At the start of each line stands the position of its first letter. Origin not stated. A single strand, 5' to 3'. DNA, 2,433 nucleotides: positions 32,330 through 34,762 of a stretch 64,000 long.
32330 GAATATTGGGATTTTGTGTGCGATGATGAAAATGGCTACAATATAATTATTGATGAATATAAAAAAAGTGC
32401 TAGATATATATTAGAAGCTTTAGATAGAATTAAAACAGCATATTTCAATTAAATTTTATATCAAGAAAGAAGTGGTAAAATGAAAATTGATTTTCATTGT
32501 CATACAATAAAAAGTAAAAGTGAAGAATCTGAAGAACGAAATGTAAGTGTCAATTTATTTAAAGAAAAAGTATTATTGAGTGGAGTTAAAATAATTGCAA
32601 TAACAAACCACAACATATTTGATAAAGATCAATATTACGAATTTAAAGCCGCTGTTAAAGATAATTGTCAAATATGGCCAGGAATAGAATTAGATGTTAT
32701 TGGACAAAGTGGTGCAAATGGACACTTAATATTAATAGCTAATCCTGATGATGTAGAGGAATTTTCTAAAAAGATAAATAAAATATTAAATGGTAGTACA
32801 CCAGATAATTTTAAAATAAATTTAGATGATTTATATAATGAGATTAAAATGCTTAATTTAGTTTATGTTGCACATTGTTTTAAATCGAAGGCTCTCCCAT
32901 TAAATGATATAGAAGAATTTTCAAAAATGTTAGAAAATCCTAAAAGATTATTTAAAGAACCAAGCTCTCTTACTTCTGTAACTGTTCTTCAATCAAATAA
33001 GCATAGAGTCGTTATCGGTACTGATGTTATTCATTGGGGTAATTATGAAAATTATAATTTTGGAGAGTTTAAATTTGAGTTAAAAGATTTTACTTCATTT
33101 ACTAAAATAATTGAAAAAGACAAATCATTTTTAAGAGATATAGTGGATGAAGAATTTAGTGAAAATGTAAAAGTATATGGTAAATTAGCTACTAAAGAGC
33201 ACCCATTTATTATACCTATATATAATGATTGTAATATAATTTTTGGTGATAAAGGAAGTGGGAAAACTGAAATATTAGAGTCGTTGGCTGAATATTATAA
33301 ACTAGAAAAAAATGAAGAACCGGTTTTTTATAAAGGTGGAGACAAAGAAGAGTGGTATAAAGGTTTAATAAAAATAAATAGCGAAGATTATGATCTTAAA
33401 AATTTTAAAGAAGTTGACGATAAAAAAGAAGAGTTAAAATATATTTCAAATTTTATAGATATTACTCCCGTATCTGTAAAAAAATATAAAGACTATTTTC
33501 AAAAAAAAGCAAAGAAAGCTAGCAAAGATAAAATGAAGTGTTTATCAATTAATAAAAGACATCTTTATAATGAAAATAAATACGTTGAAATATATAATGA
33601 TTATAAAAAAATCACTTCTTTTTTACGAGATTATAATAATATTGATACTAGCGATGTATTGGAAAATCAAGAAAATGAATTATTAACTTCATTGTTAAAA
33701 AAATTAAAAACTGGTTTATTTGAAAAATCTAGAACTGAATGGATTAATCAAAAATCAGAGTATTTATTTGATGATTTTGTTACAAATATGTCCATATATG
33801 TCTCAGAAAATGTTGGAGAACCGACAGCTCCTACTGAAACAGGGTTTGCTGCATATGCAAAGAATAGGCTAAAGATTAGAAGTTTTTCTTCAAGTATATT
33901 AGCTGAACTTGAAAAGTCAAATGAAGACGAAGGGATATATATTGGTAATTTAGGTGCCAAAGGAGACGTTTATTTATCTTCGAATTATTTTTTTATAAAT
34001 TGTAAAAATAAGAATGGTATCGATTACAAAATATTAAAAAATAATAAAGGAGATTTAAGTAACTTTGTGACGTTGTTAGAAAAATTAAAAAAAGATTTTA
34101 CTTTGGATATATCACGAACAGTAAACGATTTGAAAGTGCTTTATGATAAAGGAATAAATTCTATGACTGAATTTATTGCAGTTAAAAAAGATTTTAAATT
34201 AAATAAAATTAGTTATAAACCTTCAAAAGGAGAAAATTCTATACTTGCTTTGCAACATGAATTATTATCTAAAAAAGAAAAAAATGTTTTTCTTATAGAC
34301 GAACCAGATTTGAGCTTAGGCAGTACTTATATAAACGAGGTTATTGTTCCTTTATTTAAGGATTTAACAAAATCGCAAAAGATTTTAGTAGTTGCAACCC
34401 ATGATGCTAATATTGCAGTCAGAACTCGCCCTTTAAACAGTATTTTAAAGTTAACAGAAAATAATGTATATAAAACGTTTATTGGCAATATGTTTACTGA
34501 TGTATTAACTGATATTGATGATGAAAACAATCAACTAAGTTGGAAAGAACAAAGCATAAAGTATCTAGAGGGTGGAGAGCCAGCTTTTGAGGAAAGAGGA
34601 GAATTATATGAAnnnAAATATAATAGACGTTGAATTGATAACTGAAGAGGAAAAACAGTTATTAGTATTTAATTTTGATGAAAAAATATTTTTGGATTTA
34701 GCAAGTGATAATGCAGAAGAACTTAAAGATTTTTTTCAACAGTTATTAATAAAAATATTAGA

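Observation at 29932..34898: IME cargo operon: XRE regulator, enlarged Dam methylase, PD-ExK nuclease-like protein, PHP::ABC-ATPase fusion and small acidic protein, a candidate composite or novel anti-phage system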

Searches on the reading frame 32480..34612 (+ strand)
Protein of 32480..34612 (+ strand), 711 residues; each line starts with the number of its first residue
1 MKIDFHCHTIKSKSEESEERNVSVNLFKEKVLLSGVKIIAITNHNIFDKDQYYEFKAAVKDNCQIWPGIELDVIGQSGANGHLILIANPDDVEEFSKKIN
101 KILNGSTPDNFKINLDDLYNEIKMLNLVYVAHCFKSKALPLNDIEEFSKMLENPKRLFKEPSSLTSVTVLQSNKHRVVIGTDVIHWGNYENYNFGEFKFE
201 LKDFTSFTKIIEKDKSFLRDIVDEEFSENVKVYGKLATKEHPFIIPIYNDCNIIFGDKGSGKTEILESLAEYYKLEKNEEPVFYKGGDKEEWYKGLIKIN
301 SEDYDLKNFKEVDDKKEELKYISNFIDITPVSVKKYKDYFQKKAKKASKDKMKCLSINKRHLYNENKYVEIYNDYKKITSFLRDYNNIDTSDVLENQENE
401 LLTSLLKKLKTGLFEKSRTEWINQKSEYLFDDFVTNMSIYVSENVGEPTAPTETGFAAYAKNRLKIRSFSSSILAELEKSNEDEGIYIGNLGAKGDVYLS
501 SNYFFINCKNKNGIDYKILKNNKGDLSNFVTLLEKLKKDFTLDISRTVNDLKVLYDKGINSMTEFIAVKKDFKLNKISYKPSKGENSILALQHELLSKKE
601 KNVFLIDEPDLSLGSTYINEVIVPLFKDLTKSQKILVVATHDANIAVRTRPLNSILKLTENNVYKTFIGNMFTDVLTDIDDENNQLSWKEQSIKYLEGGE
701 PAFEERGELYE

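Call 3: search_protein_families(library=pfam, proteins=[window:32480-34612:+], max_evalue=0.01)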
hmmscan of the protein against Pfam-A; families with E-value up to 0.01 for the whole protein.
window:32480-34612:+ (711 aa): 2 families
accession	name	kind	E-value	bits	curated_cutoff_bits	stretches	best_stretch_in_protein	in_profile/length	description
PF02811.25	PHP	-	0.0018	19.1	26.4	1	21-99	14-92/164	PHP domain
PF02463.25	SMC_N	-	0.007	16.3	40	0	240-642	15-199/220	RecF/RecN/SMC N terminal domain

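Call 4: search_protein_families(library=padloc, proteins=[window:32480-34612:+], max_evalue=0.01)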
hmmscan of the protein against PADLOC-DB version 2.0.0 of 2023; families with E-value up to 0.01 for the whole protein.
window:32480-34612:+ (711 aa): 13 families
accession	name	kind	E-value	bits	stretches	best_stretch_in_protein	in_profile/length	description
PDLC04680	PDC-M49A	-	8.3e-35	118.5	2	2-151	3-144/674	-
PDLC04678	PDC-M49A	-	6.8e-27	92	2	2-141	4-136/681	-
PDLC02335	AbiLi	-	2.3e-09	34.8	1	199-645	53-240/326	AbiLi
PDLC04679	PDC-M49A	-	1.6e-08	31.7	1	582-711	410-537/541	-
PDLC04164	AriA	-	1.7e-08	32.3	2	247-381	25-134/253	-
PDLC04242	PDC-M01A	-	1.3e-05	21.7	1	578-659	401-482/566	-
PDLC04140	mad8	-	0.00011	19.8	1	253-644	31-235/314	mads_8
PDLC00304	PtuA1|PtuA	-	0.00016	19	1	250-360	40-142/444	AAA ATPase domain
PDLC04177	HEC-01A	-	0.00016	18.8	0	250-351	27-126/393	-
PDLC00278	PtuA1|PtuA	-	0.0015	15.9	0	249-270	23-44/436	AAA ATPase domain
PDLC00271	PtuA1|PtuA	-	0.0016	16.1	0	248-302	22-74/421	AAA ATPase domain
PDLC00075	GajA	-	0.0026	14.3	0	581-653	249-317/536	AAA ATPase domain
PDLC02980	AriA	-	0.0049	14.9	1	252-645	2-302/304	-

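Call 5: search_protein_families(library=ncbifam, proteins=[window:32480-34612:+], max_evalue=0.01)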
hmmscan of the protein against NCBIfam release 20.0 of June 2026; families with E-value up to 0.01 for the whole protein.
window:32480-34612:+ (711 aa): 6 families
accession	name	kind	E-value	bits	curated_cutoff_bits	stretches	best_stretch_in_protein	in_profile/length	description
NF045780.1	TrlF_fam_ATP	equivalog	5.1e-18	65.2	350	2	2-171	7-192/944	TrlF family AAA-like ATPase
TIGR03608.1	L_ocin_972_ABC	subfamily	3.1e-08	33.3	254.85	1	530-648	85-199/206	putative bacteriocin export ABC transporter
NF038032.1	CehA_McbA_metalo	domain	7.8e-05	22.2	80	1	2-88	4-81/315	CehA/McbA family metallohydrolase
NF010068.0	PRK13548.1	equivalog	0.0014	17.8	261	0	596-648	157-208/261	heme ABC transporter ATP-binding protein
TIGR02673.1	FtsE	equivalog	0.0015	18.3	264.85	1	573-650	130-204/214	cell division ATP-binding protein FtsE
TIGR02324.1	CP_lyasePhnL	equivalog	0.0048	16.4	256.3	0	250-330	35-103/224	phosphonate C-P lyase system protein PhnL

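Call 9: find_homologous_proteins(query=window:32480-34612:+, max_evalue=0.00001)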
Query window:32480-34612:+ (711 aa): 633 proteins with E <= 0.00001 among 8000 candidates; the best 120 are listed.
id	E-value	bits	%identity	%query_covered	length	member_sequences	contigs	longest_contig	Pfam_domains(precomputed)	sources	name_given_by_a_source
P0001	0.0e+0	1570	100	100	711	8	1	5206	-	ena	-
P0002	0.0e+0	1145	74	97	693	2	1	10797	PF13304.13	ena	-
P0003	0.0e+0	1062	67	100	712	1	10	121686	PF02463.26,PF13304.13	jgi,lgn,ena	-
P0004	0.0e+0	1061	67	100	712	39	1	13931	PF02463.26,PF13304.13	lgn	-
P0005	0.0e+0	1059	67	100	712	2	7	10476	PF02463.26,PF13304.13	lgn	-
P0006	0.0e+0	1055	67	100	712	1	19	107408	PF02463.26,PF13304.13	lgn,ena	-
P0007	0.0e+0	1049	67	100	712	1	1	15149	PF02463.26,PF13304.13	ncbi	-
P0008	0.0e+0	1045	67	100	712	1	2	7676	-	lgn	-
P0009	0.0e+0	1030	66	100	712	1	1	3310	-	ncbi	-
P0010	0.0e+0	1020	65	100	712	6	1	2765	-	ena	-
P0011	0.0e+0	1019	66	100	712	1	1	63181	PF02463.26,PF13304.13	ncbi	-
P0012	4.4e-297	1005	64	100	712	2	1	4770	PF13304.13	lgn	-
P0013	5.1e-297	1005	64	100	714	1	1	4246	PF13304.13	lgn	-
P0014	8.6e-294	995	64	100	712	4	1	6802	PF02463.26,PF13304.13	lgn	-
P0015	1.1e-290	984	65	100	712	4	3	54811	-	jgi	jgi:ABC-type lipoprotein export system ATPase subunit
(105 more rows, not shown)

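Call 11: find_related_loci(query=A1, collection=genome_contigs, flank=8000)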
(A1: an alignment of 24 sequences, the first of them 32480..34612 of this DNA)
Query A1 (711 aa) in genome_contigs; peptide patterns used: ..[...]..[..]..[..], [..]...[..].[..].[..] (x = any residue, [..] = any of these).
467 stretches matched a pattern; 271 encode a relative of the query (tblastn E <= 1e-3); the best 80 are kept; 80 distinct loci.
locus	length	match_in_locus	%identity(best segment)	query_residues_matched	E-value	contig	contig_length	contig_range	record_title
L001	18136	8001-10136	66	1-711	0e+0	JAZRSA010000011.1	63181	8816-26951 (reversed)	MAG: Clostridia bacterium isolate T1900045349_YK20190039.MAGScoT_cleanbin_000021 SGB_6738_k141_3038690, whole genome sho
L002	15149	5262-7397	67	1-711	0e+0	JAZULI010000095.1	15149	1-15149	MAG: Bacilli bacterium isolate T1900044913_TS20190379.MAGScoT_cleanbin_000018 SGB_3320_k141_1738798, whole genome shotgu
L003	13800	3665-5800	64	1-711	0e+0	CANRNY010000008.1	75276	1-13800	MAG: uncultured Bacilli bacterium isolate Lapin-020__bin70 genome assembly, contig: Lapin-020__NODE_281_length_75276_cov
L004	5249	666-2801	64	1-711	0e+0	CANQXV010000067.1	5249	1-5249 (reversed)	MAG: uncultured Bacilli bacterium isolate Lapin-020__bin108 genome assembly, contig: Lapin-020__NODE_24309_length_5249_c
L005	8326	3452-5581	49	1-711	0e+0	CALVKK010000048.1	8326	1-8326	MAG: uncultured Bacilli bacterium isolate BRZ_NT__bin8 genome assembly, contig: BRZ_NT__NODE_10085_length_8326_cov_3.916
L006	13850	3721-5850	49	1-711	0e+0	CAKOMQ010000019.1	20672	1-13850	MAG: uncultured Bacilli bacterium isolate REFINED_METABAT215_TOP10_CONTIGS_1500_ASSEMBLY_K77_MERGED__Hadza_MoBio_hadza-A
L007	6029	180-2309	49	1-711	0e+0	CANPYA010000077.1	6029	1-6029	MAG: uncultured Bacilli bacterium isolate Lapin-005__bin123 genome assembly, contig: Lapin-005__NODE_18810_length_6029_c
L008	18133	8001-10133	48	1-711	0e+0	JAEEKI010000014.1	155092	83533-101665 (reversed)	MAG: Bacillales bacterium isolate Tb.RUG.19 k141_6255897_flag=1_multi=13.0000_len=155092, whole genome shotgun sequence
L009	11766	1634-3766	48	1-711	0e+0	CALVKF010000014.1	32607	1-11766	MAG: uncultured Bacilli bacterium isolate BRZ_BL__bin6 genome assembly, contig: BRZ_BL__NODE_1444_length_32607_cov_8.622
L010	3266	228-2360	40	1-710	7e-169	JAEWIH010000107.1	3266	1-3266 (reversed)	MAG: Bacillota bacterium isolate OH_PBrB_1 k127_825460, whole genome shotgun sequence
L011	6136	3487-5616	39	1-710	3e-156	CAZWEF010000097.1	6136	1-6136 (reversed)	MAG TPA_asm: uncultured Erysipelotrichales bacterium isolate SRP242652_co2_30 genome assembly, contig: NODE_13313_length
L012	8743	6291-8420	49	1-711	0e+0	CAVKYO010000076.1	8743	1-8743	Acidaminococcus fermentans isolate H07683-L1_cleanbin_000030 genome assembly, contig: Spades_H07683-L1_contig_7041, whol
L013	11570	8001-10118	35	1-711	3e-123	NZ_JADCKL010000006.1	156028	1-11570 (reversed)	Claveliimonas monacensis strain DSM 108991 seq6, whole genome shotgun sequence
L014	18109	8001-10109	34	1-711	2e-121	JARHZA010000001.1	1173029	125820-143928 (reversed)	MAG: Eubacterium sp. isolate cluster1_bin.35 k127_837996, whole genome shotgun sequence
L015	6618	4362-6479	34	1-711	4e-121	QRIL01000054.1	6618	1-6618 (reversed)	Ruminococcus sp. AM22-13 AM22-13.Scaf54, whole genome shotgun sequence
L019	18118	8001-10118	34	1-711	5e-119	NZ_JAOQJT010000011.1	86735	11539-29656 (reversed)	Coprococcus aceti strain H2_11 .13414_6_27.11, whole genome shotgun sequence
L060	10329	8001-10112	35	1-711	6e-112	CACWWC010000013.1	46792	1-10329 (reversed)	MAG: uncultured Erysipelotrichaceae bacterium isolate RUG10970 genome assembly, contig: RUG10970_asm_13, whole genome sh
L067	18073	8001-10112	34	1-711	2e-111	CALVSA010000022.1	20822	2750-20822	MAG: uncultured Bacilli bacterium isolate BRZ_BM__bin18 genome assembly, contig: BRZ_BM__NODE_3585_length_20822_cov_25.5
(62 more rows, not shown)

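Call 37: search_protein_families(library=padloc, proteins=[L067:2825-6898:+, L067:6901-7785:+, L067:10774-13416:+, L067:13420-14841:+, L060:3090-4232:+, L060:4825-5676:+, L060:6717-7817:+, L003:551-3571:+, L001:4850-6826:+, L001:6989-7888:+], max_evalue=0.00001)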
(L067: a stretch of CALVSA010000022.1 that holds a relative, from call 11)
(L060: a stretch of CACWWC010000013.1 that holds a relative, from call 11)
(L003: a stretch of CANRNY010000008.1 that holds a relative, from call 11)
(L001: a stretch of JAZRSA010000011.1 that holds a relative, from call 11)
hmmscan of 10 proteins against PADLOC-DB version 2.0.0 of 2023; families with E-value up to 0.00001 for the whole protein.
L067:2825-6898:+ (1358 aa): 0 families

L067:6901-7785:+ (295 aa): 0 families

L067:10774-13416:+ (881 aa): 2 families
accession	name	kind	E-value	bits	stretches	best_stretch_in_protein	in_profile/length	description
PDLC02707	PbeA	-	9.7e-17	58.8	1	99-359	373-631/672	PbeA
PDLC03659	mREase_IV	-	7.8e-14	48.5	1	77-362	307-570/945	Type IV methyl-directed restriction enzyme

L067:13420-14841:+ (474 aa): 1 family
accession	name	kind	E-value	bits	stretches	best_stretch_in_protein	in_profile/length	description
PDLC02203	MzaA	-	8.1e-23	78.5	1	209-461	419-664/683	-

L060:3090-4232:+ (381 aa): 6 families
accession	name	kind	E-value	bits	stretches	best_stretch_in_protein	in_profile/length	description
PDLC03963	SoFic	-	4.4e-113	376.3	1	18-378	5-358/361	-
PDLC04836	PDC-S04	-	2.2e-22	77.4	1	64-268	21-217/244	-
PDLC04840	PDC-S04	-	9.6e-20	69.3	1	74-229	16-171/227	-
PDLC04837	PDC-S04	-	2.1e-19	67.7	1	76-269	32-213/234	-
PDLC04966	PDC-S24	-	4.7e-19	66.6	1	148-262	249-367/497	-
PDLC04839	PDC-S04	-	7.5e-12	43.3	1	106-234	37-161/205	-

L060:4825-5676:+ (284 aa): 0 families

L060:6717-7817:+ (367 aa): 0 families

L003:551-3571:+ (1007 aa): 8 families
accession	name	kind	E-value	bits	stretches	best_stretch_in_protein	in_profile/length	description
PDLC03040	REase_I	-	1.7e-275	914.7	1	2-1001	5-1019/1029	Type I restriction enzyme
PDLC03044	REase_I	-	3.8e-75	251.6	2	50-586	52-575/1034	Type I restriction enzyme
PDLC03041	REase_I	-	1.3e-67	226.7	2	224-681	283-746/1099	Type I restriction enzyme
PDLC03048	REase_I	-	5.9e-56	188.2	2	3-574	5-538/976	Type I restriction enzyme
PDLC03046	REase_I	-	4.8e-22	75.7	2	599-665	664-728/1025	Type I restriction enzyme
PDLC03045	REase_I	-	7.6e-17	58.6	1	276-691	285-712/995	Type I restriction enzyme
PDLC03043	REase_I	-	3.3e-14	50.7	1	98-251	118-271/313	Type I restriction enzyme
PDLC04934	PDC-S15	-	5.8e-08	30.2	1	879-1001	287-409/416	-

L001:4850-6826:+ (659 aa): 3 families
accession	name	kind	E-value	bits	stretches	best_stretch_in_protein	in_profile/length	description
PDLC05014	PDC-S41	-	5e-19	66.1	2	9-316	11-286/657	-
PDLC02350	AbiO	-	2e-13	47.9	1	236-443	174-345/468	AbiO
PDLC02372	Nhi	-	6.9e-12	42.7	1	236-425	178-331/470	-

L001:6989-7888:+ (300 aa): 0 families

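Call 38: search_protein_families(library=pfam, proteins=[L067:2825-6898:+, L067:6901-7785:+, L067:10774-13416:+, L067:13420-14841:+, L060:3090-4232:+, L060:4825-5676:+, L060:6717-7817:+, L003:551-3571:+, L001:4850-6826:+, L001:6989-7888:+], max_evalue=0.00001)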
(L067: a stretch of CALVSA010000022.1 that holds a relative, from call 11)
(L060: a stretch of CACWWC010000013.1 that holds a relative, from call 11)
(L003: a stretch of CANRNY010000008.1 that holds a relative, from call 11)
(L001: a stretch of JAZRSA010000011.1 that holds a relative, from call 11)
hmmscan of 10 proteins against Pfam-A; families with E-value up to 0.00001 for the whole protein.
L067:2825-6898:+ (1358 aa): 0 families

L067:6901-7785:+ (295 aa): 0 families

L067:10774-13416:+ (881 aa): 3 families
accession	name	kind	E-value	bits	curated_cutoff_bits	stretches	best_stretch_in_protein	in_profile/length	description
PF04851.21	ResIII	-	1.5e-11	44.9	22.5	1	7-148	3-161/164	Type III restriction enzyme, res subunit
PF00271.37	Helicase_C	-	2.2e-10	41.2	23.5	1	237-342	3-106/110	Helicase conserved C-terminal domain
PF00270.35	DEAD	-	8.8e-09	35.7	26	1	25-150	13-161/167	DEAD/DEAH box helicase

L067:13420-14841:+ (474 aa): 2 families
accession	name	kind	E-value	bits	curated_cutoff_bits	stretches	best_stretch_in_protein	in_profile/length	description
PF04545.22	Sigma70_r4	-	3.4e-14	52.5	24.1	1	402-454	2-50/50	Sigma-70, region 4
PF04542.20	Sigma70_r2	-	7.1e-07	29.4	24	1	226-288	2-63/71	Sigma-70 region 2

L060:3090-4232:+ (381 aa): 2 families
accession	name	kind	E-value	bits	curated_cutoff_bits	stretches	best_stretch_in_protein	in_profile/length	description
PF13784.11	Fic_N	-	5.3e-23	81.3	26.7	1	41-119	3-81/82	Fic/DOC family N-terminal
PF02661.23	Fic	-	4e-18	66.5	24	1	131-232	5-93/93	Fic/DOC family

L060:4825-5676:+ (284 aa): 2 families
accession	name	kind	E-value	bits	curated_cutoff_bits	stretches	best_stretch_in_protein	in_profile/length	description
PF01636.29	APH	-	2.4e-21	77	23.2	1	20-239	4-230/239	Phosphotransferase enzyme family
PF01633.27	Choline_kinase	-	1.1e-06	28.6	29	1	102-204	83-189/300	Choline/ethanolamine kinase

L060:6717-7817:+ (367 aa): 2 families
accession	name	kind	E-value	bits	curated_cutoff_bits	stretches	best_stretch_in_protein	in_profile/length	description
PF03033.26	Glyco_transf_28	-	4.7e-42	143.8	26.2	1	17-155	1-138/139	Glycosyltransferase family 28 N-terminal domain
PF04101.22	Glyco_tran_28_C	-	2.5e-34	119.1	22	1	200-348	1-157/166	Glycosyltransferase family 28 C-terminal domain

L003:551-3571:+ (1007 aa): 5 families
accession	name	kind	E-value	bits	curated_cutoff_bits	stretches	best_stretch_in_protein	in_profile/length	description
PF18766.7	SWI2_SNF2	-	2.3e-73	246.9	26.7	1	255-482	1-206/221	SWI2/SNF2 ATPase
PF11867.13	T1RH-like_C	-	5.7e-73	246.6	26.8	1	683-1003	4-326/329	Type I restriction enzyme HindI endonuclease subunit-like, C-terminal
PF04313.20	HSDR_N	-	9.8e-43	146.8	25.1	1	1-198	1-195/198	Type I restriction enzyme R protein N terminus (HSDR_N)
PF22679.2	T1R_D3-like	-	6.3e-24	85.6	27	1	564-665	55-156/158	Type I restriction enzyme subunit R domain 3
PF04851.21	ResIII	-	3.2e-19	69.9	22.5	1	262-432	10-163/164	Type III restriction enzyme, res subunit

L001:4850-6826:+ (659 aa): 3 families
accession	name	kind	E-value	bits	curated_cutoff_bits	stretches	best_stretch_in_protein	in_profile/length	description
PF09848.15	SLFN-g3_helicase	-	2e-99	333.7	24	1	265-617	1-354/354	Schlafen group 3, DNA/RNA helicase domain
PF04851.21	ResIII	-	2.6e-07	31.1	22.5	0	250-374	13-149/164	Type III restriction enzyme, res subunit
PF13401.12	AAA_22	-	2e-06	28.6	27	0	264-380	4-119/130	AAA domain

L001:6989-7888:+ (300 aa): 0 families

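Call 39: predict_structure(alignment_id=A4)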
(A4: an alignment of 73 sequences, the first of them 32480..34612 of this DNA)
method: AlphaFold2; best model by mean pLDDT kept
length: 711 residues; sequences in the alignment: 73
mean_pLDDT: 90.3   pTM: 0.71
mean pLDDT of the five models: 90.3, 89.3, 88.6, 88.4, 87.8
residues with pLDDT >= 90: 474; 70-90: 217; 50-70: 14; < 50: 6
segments of 3 or more residues with pLDDT < 50: 707-711
pLDDT, mean of each block of 10 residues (from residue 1): 93 92 97 95 96 97 96 94 97 96 92 95 94 90 93 92 74 79 93 84 90 85 91 91 94 90 94 95 91 93 90 92 89 87 79 88 90 95 90 90 95 97 96 92 86 87 93 95 89 91 95 93 96 96 93 96 95 93 89 90 93 76 90 93 84 90 86 89 89 72 51 46
secondary structure, 60 per line:
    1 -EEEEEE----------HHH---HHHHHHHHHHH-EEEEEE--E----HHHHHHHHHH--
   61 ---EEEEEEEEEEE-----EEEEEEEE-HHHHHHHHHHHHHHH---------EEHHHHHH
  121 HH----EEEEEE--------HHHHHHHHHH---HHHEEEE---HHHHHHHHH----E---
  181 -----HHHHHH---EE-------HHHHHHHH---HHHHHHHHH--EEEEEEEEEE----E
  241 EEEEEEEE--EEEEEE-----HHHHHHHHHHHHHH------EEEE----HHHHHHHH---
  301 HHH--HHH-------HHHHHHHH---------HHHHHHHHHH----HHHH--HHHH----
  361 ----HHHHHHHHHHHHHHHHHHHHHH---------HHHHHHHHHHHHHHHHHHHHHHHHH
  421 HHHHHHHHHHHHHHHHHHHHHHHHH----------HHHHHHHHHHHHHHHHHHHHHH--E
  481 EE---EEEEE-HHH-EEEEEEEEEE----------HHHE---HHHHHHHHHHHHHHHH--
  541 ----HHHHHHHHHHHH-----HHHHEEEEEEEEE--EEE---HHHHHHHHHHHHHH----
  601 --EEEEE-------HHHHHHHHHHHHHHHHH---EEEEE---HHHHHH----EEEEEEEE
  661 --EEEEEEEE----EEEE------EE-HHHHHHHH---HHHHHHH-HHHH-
elements in order (helices of 4 or more, strands of 3 or more residues): E2-7 H24-34 E36-41 H49-58 E64-74 E80-87 H89-103 H115-122 E127-132 H141-150 E157-160 H164-172 H186-191 H204-211 H215-223 E226-235 E240-248 E251-256 H262-275 E282-285 H290-297 H316-323 H333-342 H347-350 H353-356 H365-386 H396-445 H456-477 E480-482 E486-490 E496-505 H523-538 H545-556 H562-565 E566-574 E577-579 H583-596 E603-607 H615-631 E635-639 H643-648 E653-660 E663-670 E675-678 H688-695 H699-705 H707-710

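Call 42: search_solved_structures(query=A4, max_evalue=0.01)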
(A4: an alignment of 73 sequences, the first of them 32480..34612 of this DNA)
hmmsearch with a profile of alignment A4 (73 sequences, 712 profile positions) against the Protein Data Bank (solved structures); distinct sequences matched with E-value up to 0.01: 19.
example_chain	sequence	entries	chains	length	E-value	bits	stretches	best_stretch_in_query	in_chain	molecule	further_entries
8v45_A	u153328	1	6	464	5.8e-11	44.9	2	582-647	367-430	AriA antitoxin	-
8ux9_B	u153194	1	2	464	5.8e-11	44.9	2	582-647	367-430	AriA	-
8v46_A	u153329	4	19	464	6.3e-10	41.5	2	236-297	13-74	AriA antitoxin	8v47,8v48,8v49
6n9l_A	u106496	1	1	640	0.00054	21.8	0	581-643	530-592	UvrABC system protein A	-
7jr7_A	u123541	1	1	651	0.00061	21.7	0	582-642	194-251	ATP-binding cassette sub-family G member 5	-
4fwi_B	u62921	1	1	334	0.00064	21.6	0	243-329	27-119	ABC-type dipeptide/oligopeptide/nickel transport system, ATPase component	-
8cub_C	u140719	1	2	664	0.00064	21.6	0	582-642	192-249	ATP-binding cassette sub-family G member 5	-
5do7_A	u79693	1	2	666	0.00065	21.6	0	582-642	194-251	ATP-binding cassette sub-family G member 5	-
7r87_A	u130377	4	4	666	0.00065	21.6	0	582-642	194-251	ATP-binding cassette sub-family G member 5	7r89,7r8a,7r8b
7r88_A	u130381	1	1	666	0.00065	21.6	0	582-642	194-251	ATP-binding cassette sub-family G member 5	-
1f3o_A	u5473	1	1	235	0.00091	21.1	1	577-646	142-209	HYPOTHETICAL ABC TRANSPORTER ATP-BINDING PROTEIN MJ0796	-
5lj9_A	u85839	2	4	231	0.00097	21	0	577-650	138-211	Macrolide export ATP-binding/permease protein MacB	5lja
4yms_J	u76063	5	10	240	0.0017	20.2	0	575-643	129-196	ABC-type polar amino acid transport system, ATPase component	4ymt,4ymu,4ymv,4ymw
3pih_A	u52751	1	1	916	0.0019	20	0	582-643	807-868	UvrABC system protein A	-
3tif_A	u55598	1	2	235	0.0055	18.5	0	576-646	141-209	Uncharacterized ABC transporter ATP-binding protein MJ0796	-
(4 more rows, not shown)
